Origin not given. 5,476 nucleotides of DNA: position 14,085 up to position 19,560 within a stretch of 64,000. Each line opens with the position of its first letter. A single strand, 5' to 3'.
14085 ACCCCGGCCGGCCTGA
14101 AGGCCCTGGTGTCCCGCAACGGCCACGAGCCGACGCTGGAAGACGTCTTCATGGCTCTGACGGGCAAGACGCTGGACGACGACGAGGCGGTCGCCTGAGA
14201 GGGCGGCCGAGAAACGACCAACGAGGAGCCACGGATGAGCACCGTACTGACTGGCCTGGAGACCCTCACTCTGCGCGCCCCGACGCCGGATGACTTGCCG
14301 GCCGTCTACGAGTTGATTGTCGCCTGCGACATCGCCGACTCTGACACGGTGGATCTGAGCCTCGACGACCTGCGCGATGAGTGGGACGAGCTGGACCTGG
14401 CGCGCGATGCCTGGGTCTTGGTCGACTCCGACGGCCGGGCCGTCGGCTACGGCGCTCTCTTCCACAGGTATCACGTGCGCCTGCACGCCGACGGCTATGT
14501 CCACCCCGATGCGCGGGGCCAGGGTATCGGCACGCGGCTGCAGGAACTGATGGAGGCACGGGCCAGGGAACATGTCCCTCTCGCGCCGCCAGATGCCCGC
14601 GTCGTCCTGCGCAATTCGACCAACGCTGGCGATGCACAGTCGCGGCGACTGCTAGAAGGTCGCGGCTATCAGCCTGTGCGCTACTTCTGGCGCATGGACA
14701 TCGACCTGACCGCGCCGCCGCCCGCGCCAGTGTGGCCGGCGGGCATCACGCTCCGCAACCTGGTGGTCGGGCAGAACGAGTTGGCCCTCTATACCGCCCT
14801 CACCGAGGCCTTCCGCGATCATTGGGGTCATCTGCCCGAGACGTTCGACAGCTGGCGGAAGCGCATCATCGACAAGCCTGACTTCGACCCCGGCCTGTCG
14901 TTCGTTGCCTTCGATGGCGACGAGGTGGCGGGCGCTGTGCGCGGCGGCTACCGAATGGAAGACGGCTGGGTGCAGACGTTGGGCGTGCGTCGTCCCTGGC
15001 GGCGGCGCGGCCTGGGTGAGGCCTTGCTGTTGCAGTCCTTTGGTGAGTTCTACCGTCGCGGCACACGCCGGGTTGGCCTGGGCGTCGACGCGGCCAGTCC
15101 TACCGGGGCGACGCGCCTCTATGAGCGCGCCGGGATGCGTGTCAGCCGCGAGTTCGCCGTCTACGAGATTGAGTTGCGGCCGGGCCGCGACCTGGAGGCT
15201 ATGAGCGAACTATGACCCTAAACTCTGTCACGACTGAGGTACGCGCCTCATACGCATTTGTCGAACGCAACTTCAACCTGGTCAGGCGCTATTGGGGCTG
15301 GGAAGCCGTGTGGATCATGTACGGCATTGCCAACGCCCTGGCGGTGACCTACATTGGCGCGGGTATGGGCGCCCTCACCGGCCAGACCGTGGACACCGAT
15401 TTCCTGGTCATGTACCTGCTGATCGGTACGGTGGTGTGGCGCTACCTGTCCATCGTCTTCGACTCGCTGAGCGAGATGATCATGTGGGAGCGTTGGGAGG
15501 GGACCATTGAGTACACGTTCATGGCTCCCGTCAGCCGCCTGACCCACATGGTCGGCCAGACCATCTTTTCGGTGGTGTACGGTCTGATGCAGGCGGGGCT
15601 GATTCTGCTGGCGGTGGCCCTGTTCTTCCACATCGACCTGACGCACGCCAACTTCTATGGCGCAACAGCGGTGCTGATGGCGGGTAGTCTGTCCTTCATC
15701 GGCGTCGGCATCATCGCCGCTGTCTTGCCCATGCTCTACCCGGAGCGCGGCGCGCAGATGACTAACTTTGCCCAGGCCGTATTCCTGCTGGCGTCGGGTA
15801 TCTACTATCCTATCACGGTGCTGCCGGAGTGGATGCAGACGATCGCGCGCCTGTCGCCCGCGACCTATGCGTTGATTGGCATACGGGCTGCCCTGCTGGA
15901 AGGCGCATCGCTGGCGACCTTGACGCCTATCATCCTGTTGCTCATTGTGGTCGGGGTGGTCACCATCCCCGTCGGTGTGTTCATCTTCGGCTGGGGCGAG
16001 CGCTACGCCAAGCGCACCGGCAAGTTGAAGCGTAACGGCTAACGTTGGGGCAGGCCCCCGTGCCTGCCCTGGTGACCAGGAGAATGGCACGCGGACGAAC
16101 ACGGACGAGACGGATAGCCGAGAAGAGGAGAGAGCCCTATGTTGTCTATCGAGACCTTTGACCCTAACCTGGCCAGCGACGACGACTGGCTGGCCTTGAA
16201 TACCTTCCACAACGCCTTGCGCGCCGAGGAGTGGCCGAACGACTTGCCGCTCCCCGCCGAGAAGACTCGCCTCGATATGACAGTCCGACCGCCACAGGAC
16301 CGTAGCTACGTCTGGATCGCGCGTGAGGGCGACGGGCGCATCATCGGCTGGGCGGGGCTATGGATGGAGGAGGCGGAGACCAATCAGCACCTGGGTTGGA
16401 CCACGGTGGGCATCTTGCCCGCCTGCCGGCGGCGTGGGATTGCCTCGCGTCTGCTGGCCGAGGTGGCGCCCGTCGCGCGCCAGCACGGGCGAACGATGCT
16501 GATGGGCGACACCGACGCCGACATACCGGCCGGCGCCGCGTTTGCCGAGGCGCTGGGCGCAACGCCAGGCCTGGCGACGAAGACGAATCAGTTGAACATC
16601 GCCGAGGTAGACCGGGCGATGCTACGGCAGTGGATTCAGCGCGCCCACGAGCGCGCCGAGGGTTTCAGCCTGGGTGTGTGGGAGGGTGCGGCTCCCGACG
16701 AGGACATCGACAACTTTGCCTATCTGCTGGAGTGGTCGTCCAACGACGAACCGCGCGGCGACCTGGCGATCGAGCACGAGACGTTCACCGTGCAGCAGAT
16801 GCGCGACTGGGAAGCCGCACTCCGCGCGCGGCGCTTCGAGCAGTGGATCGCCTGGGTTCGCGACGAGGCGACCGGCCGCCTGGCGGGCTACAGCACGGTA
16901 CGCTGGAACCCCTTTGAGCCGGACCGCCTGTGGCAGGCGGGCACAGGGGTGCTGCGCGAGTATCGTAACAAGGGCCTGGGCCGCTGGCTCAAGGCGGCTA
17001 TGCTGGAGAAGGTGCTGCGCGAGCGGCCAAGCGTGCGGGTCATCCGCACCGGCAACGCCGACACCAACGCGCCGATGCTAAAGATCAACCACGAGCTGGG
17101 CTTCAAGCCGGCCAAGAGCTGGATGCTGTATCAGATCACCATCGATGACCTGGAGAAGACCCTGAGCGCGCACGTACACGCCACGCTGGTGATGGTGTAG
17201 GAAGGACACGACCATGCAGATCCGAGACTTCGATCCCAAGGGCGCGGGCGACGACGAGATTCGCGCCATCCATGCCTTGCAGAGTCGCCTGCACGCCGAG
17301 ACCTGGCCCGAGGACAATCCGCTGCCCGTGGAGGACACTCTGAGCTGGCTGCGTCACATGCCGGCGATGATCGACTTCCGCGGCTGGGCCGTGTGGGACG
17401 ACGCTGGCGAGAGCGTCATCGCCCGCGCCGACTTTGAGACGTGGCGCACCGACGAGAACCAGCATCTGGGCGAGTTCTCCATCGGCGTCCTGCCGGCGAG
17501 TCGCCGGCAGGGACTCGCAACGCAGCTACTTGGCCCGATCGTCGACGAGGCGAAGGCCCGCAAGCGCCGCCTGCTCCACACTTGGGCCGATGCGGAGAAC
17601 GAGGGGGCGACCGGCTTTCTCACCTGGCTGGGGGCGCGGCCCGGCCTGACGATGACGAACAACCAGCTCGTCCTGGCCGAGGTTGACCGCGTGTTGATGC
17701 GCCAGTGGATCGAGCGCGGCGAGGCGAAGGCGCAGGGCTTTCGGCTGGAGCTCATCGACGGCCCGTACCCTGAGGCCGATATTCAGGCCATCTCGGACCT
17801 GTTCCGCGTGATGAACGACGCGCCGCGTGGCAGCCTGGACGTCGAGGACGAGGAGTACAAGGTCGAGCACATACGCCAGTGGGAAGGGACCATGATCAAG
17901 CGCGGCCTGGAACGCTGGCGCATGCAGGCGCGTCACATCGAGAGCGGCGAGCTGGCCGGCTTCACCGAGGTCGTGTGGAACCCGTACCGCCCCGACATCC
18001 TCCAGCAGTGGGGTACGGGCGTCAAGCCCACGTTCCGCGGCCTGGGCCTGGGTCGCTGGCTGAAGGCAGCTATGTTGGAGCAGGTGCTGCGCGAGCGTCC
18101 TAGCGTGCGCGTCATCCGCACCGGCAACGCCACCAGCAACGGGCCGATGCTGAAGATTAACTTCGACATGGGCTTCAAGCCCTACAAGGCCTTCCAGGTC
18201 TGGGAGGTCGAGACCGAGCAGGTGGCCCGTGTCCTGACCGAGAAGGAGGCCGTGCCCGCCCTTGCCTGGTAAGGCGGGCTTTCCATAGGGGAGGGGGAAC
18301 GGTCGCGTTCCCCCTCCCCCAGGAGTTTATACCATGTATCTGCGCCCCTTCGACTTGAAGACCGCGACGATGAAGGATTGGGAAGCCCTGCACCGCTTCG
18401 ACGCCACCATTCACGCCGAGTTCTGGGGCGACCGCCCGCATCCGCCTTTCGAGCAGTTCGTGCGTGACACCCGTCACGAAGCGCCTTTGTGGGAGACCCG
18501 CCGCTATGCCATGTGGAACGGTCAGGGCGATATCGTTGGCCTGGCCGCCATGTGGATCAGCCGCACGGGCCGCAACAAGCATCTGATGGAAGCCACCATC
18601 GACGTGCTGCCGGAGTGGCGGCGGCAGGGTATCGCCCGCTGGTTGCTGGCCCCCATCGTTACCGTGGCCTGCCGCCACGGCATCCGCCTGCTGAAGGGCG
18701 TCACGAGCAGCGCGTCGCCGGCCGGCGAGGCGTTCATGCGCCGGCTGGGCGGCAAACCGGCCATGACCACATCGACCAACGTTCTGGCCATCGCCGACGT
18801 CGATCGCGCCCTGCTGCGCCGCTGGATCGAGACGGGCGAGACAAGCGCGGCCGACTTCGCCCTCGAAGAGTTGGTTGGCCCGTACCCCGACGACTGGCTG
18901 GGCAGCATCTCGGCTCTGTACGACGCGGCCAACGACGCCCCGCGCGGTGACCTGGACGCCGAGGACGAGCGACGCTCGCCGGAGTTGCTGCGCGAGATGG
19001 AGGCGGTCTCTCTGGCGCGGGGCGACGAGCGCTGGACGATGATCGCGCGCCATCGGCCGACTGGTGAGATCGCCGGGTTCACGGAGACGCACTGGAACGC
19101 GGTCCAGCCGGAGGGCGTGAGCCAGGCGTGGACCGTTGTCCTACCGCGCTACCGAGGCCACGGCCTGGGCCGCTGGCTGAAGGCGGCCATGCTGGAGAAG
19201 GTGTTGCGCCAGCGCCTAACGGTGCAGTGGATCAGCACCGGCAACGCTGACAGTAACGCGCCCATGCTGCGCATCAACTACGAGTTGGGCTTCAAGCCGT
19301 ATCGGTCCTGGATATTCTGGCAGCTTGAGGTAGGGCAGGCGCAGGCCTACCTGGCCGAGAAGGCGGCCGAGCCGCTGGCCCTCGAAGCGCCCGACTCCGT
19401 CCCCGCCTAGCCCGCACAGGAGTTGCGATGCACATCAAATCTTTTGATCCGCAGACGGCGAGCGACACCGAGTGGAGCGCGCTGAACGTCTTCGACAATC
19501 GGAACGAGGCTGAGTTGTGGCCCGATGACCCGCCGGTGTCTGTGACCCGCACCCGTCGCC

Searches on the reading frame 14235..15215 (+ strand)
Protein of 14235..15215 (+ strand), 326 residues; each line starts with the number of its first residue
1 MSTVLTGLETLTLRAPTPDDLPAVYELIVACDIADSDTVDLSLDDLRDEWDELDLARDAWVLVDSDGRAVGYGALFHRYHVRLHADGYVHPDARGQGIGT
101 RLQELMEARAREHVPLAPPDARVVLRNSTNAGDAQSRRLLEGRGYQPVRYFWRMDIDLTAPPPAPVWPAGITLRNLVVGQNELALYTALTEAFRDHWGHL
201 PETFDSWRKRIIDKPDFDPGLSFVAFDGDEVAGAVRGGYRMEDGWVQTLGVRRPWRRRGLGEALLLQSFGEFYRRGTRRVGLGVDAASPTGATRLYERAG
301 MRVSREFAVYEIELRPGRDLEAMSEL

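Call 6: search_protein_families(library=pfam, proteins=[window:14235-15215:+], max_evalue=0.01)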
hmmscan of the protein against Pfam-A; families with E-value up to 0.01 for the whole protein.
window:14235-15215:+ (326 aa): 5 families
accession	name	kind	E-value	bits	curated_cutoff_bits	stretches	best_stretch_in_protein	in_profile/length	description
PF00583.31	Acetyltransf_1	-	3.6e-23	82.5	20.7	2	185-301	4-116/116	Acetyltransferase (GNAT) family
PF13508.13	Acetyltransf_7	-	1.2e-17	64.5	27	2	61-114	6-62/84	Acetyltransferase (GNAT) domain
PF13673.13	Acetyltransf_10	-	5.3e-13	49.5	23.6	2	222-304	33-110/128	Acetyltransferase (GNAT) domain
PF13302.13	Acetyltransf_3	-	5.5e-07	30.8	25.4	1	11-144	2-136/138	Acetyltransferase (GNAT) domain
PF08445.16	FR47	-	0.0018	18.7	22.1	0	236-304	14-80/86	FR47-like protein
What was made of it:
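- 14235..15215 (+): Tandem-GNAT acetyltransferase inserted between the ATPase and permease genes. Call 6.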

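Call 17: search_protein_families(library=ncbifam, proteins=[window:14235-15215:+], max_evalue=1)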
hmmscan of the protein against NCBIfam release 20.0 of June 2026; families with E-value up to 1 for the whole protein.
window:14235-15215:+ (326 aa): 10 families
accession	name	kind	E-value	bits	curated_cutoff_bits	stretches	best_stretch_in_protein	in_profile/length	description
TIGR03448.1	mycothiol_MshD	equivalog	4.8e-16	58.9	163.1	1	23-309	13-293/294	mycothiol synthase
NF002959.0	PRK03624.1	equivalog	1.1e-12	47.9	124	1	211-303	40-131/147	GNAT family acetyltransferase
TIGR01575.1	rimI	equivalog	1.2e-10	41.7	86.4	2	206-304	17-115/132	ribosomal protein S18-alanine N-acetyltransferase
NF040503.1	resist_ArsN1a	equivalog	0.00013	21.8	170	1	18-113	6-108/159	arsinothricin resistance N-acetyltransferase ArsN1 family A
NF000482.1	AAC_3_XI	exception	0.00025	20.9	300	1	249-301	81-132/148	aminoglycoside N-acetyltransferase AAC(3)-XI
NF040501.1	resist_ArsN2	equivalog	0.00038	20.1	125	1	57-112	24-79/133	arsenic resistance N-acetyltransferase ArsN2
NF005078.0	PRK06505.1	equivalog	0.0033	16.6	446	1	26-62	59-95/271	enoyl-ACP reductase FabI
NF006019.0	PRK08159.1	equivalog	0.0079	15.4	452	1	27-66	63-102/272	enoyl-ACP reductase FabI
NF007530.0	PRK10146.1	equivalog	0.011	16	142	1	11-112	4-107/144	aminoalkylphosphonate N-acetyltransferase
NF005422.0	PRK06997.1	equivalog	0.099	12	440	1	26-54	58-86/262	enoyl-ACP reductase FabI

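Call 45: search_solved_structures(query=window:14235-15215:+, max_evalue=0.001)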
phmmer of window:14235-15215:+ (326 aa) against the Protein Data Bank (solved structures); distinct sequences matched with E-value up to 0.001: 6.
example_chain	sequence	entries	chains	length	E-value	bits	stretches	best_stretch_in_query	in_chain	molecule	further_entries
3tt2_A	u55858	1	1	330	5.5e-78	265.6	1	12-322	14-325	GCN5-related N-acetyltransferase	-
7q3a_A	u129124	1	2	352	7.3e-37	130.5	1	10-303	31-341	Putative acetyltransferase, GNAT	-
1yr0_A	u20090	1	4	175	1.8e-05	27.3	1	11-123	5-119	phosphinothricin acetyltransferase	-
2pdo_A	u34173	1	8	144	9.2e-05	24.9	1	213-301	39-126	Acetyltransferase ypeA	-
4qus_A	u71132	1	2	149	0.00022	23.7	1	213-301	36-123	Acetyltransferase YpeA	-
4qvt_A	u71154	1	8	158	0.00024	23.6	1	213-301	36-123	Acetyltransferase YpeA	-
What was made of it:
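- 14235..15215 (+): PDB 3tt2 at 5.5e-78 (call 45).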

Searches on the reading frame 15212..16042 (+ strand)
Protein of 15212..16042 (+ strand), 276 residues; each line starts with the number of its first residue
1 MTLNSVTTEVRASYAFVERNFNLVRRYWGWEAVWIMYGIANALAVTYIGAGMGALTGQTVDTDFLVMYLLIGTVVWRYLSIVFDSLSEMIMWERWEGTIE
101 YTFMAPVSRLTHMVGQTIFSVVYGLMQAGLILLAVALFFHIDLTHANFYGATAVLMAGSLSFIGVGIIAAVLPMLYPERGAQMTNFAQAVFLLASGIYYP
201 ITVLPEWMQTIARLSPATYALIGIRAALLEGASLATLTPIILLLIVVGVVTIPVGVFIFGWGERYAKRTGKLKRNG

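Call 6: search_protein_families(library=pfam, proteins=[window:15212-16042:+], max_evalue=0.01)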
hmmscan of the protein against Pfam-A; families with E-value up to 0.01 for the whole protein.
window:15212-16042:+ (276 aa): 2 families
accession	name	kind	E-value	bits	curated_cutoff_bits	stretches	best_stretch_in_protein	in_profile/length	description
PF01061.29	ABC2_membrane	-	2.4e-16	60.3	26.9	1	39-228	22-210/211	ABC-2 type transporter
PF12698.13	ABC2_membrane_3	-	9.7e-11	41.8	31.6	1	79-254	173-344/347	ABC-2 family transporter protein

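Call 17: search_protein_families(library=ncbifam, proteins=[window:15212-16042:+], max_evalue=1)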
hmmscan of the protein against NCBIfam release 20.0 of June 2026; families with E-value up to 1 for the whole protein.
window:15212-16042:+ (276 aa): 8 families
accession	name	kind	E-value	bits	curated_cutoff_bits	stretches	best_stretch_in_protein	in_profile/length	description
TIGR01247.1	drrB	subfamily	3.4e-13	49.8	223.05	1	65-258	46-235/236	daunorubicin resistance ABC transporter membrane protein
NF011648.0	PRK15066.1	subfamily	2.5e-10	40.4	225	1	33-251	28-242/257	ABC transporter permease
TIGR00025.1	Mtu_efflux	paralog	3.3e-08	33.4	146.9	1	41-252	16-228/238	ABC transporter efflux protein, DrrB family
TIGR03062.1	pip_yhgE_Cterm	subfamily_domain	8.7e-06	25.5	102.2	1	111-258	61-202/208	YhgE/Pip family protein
NF033858.1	ABC2_perm_RbbA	equivalog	0.0042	15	1050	1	90-257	736-902/909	ribosome-associated ATPase/putative transporter RbbA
NF037967.1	SemiSWEET_1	subfamily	0.007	16.5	200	1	117-250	56-187/196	SemiSWEET transporter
TIGR02833.1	spore_III_AB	equivalog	0.01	15.9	146.5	1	173-219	20-66/170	stage III sporulation protein SpoIIIAB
NF008438.0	PRK11281.1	equivalog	0.64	7.6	991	0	65-170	790-894/1113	mechanosensitive channel MscK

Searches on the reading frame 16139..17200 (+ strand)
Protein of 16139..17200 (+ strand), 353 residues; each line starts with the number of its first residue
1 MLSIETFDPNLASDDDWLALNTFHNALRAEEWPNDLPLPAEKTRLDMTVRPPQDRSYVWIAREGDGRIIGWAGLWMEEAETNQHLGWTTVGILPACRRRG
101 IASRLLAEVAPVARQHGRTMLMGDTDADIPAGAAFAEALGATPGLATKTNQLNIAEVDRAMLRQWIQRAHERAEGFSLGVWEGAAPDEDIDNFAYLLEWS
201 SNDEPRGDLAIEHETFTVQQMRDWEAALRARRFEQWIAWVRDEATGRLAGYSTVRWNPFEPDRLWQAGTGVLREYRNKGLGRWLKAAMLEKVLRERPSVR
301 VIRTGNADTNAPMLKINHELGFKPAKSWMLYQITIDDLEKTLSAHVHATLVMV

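Call 6: search_protein_families(library=pfam, proteins=[window:16139-17200:+], max_evalue=0.01)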
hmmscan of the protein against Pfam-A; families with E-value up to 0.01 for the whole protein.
window:16139-17200:+ (353 aa): 8 families
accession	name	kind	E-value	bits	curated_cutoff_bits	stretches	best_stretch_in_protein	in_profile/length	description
PF00583.31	Acetyltransf_1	-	1.3e-21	77.4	20.7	2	41-140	15-115/116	Acetyltransferase (GNAT) family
PF13508.13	Acetyltransf_7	-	2e-14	54.2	27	2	55-119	2-63/84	Acetyltransferase (GNAT) domain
PF13302.13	Acetyltransf_3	-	1.5e-11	45.6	25.4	2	16-141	11-137/138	Acetyltransferase (GNAT) domain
PF13420.13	Acetyltransf_4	-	4.4e-09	37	24.3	1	223-324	36-136/155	Acetyltransferase (GNAT) domain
PF13673.13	Acetyltransf_10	-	5.2e-06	26.9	23.6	0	53-116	28-83/128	Acetyltransferase (GNAT) domain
PF08445.16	FR47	-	5.3e-05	23.6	22.1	0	89-123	26-60/86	FR47-like protein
PF14542.12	Acetyltransf_CG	-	0.00013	22.5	30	0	88-120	28-60/80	GCN5-related N-acetyl-transferase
PF13523.12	Acetyltransf_8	-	0.0013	18.8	27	1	211-328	21-143/145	Acetyltransferase (GNAT) domain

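Call 17: search_protein_families(library=ncbifam, proteins=[window:16139-17200:+], max_evalue=1)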
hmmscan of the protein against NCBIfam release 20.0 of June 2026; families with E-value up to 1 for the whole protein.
window:16139-17200:+ (353 aa): 13 families
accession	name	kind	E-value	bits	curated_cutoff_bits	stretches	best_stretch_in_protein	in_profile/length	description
TIGR01575.1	rimI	equivalog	2.9e-07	30.7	86.4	2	58-120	33-91/132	ribosomal protein S18-alanine N-acetyltransferase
NF000487.1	stat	exception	2.7e-06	27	420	2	56-160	78-181/189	streptothricin N-acetyltransferase STAT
TIGR03448.1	mycothiol_MshD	equivalog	8.4e-06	25.3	163.1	2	50-141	40-124/294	mycothiol synthase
NF000021.4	AAC_6p_Serra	exception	0.00029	20.6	310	1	25-128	14-119/146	aminoglycoside 6'-N-acetyltransferase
NF033374.6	AAC_6p_Id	exception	0.00034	20.7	320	1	89-140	81-132/149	aminoglycoside N-acetyltransferase AAC(6')-Id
NF002959.0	PRK03624.1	equivalog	0.0013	18.5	124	0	263-335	72-142/147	GNAT family acetyltransferase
NF040503.1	resist_ArsN1a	equivalog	0.0018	18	170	1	54-140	45-132/159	arsinothricin resistance N-acetyltransferase ArsN1 family A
NF043067.1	AAC_6p_group_E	equivalog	0.01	15.7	140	1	92-140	78-126/140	aminoglycoside 6'-N-acetyltransferase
NF000224.3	AAC_6p_Acine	exception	0.013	15.5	225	1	91-140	82-131/146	AAC(6')-Ighjkrstuvwx family aminoglycoside N-acetyltransferase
NF040501.1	resist_ArsN2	equivalog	0.014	15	125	1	56-120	24-84/133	arsenic resistance N-acetyltransferase ArsN2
NF000140.3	AAC_6p_Salmo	exception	0.071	13.4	270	0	90-134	81-125/145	cryptic aminoglycoside N-acetyltransferase AAC(6')-Iy/Iaa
NF033083.0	AAC_3_I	equivalog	0.12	12.6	200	1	93-140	86-133/145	AAC(3)-I family aminoglycoside N-acetyltransferase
NF041716.1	HxA_phane_GNAT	equivalog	0.14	12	250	1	79-141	77-140/152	cyclophane-containing RiPP N-acetyltransferase HaaN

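Call 46: search_solved_structures(query=window:16139-17200:+, max_evalue=0.001)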
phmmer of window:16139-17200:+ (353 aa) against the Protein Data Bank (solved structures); distinct sequences matched with E-value up to 0.001: 2.
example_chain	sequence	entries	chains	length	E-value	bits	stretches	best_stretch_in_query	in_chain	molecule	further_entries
2wpw_A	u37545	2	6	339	8.7e-27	97.4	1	7-331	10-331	ORF14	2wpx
2ge3_A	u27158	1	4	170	3.9e-07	32.8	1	61-140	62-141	probable acetyltransferase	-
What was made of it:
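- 16139..21535 (+): Array of five paralogous tandem-GNAT genes (353, 352, 358, 354 and 348 aa). GNAT2 resembles PDB 2wpw ORF14 (call 46).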

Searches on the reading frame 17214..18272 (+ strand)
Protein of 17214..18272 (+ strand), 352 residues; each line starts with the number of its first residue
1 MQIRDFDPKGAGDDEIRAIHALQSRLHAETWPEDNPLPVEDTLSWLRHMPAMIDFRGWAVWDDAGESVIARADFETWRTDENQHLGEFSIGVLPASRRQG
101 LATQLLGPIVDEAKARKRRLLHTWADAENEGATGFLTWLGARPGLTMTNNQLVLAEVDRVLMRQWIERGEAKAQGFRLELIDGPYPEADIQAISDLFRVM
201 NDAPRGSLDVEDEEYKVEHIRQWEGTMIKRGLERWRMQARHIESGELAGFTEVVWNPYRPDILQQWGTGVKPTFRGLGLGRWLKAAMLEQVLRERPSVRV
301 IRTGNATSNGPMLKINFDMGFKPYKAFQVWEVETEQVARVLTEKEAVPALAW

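Call 6: search_protein_families(library=pfam, proteins=[window:17214-18272:+], max_evalue=0.01)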
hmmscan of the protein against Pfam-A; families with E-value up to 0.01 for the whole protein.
window:17214-18272:+ (352 aa): 6 families
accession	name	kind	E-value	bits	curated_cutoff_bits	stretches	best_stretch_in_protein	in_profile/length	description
PF00583.31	Acetyltransf_1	-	4.7e-15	56.3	20.7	2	30-136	11-111/116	Acetyltransferase (GNAT) family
PF13508.13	Acetyltransf_7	-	8.3e-09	36.1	27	1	77-124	21-65/84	Acetyltransferase (GNAT) domain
PF13302.13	Acetyltransf_3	-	3.5e-08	34.7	25.4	1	15-141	11-137/138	Acetyltransferase (GNAT) domain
PF08445.16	FR47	-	3.3e-06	27.4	22.1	0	270-318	29-78/86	FR47-like protein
PF14542.12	Acetyltransf_CG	-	7.6e-06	26.4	30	0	67-120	10-60/80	GCN5-related N-acetyl-transferase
PF13673.13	Acetyltransf_10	-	0.0032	17.9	23.6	0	91-127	58-94/128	Acetyltransferase (GNAT) domain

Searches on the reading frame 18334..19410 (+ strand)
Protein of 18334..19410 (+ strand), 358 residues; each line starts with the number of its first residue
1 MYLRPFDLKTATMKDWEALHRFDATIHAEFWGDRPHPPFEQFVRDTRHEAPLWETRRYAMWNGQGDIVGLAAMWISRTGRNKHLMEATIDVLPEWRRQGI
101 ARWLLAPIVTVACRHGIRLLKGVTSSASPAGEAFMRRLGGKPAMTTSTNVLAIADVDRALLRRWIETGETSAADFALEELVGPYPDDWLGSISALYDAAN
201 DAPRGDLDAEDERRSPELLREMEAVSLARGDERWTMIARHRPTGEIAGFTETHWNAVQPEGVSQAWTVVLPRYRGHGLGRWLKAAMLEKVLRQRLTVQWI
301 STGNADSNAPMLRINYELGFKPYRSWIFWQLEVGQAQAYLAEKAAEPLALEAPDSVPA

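Call 6: search_protein_families(library=pfam, proteins=[window:18334-19410:+], max_evalue=0.01)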
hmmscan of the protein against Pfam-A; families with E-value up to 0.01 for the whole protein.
window:18334-19410:+ (358 aa): 7 families
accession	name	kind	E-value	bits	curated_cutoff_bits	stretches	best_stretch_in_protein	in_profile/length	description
PF00583.31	Acetyltransf_1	-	9.5e-16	58.6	20.7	2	17-139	2-115/116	Acetyltransferase (GNAT) family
PF13508.13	Acetyltransf_7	-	1e-11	45.5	27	2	64-139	11-81/84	Acetyltransferase (GNAT) domain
PF13673.13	Acetyltransf_10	-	1.3e-06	28.9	23.6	1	63-139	38-106/128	Acetyltransferase (GNAT) domain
PF08445.16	FR47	-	8.2e-05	23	22.1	0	268-324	28-85/86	FR47-like protein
PF14542.12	Acetyltransf_CG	-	0.00024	21.6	30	0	267-298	30-61/80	GCN5-related N-acetyl-transferase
PF12746.13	GNAT_acetyltran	-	0.0016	18.6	26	0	271-323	190-237/243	GNAT acetyltransferase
PF13480.13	Acetyltransf_6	-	0.0087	16.7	22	0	34-120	45-132/143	Acetyltransferase (GNAT) domain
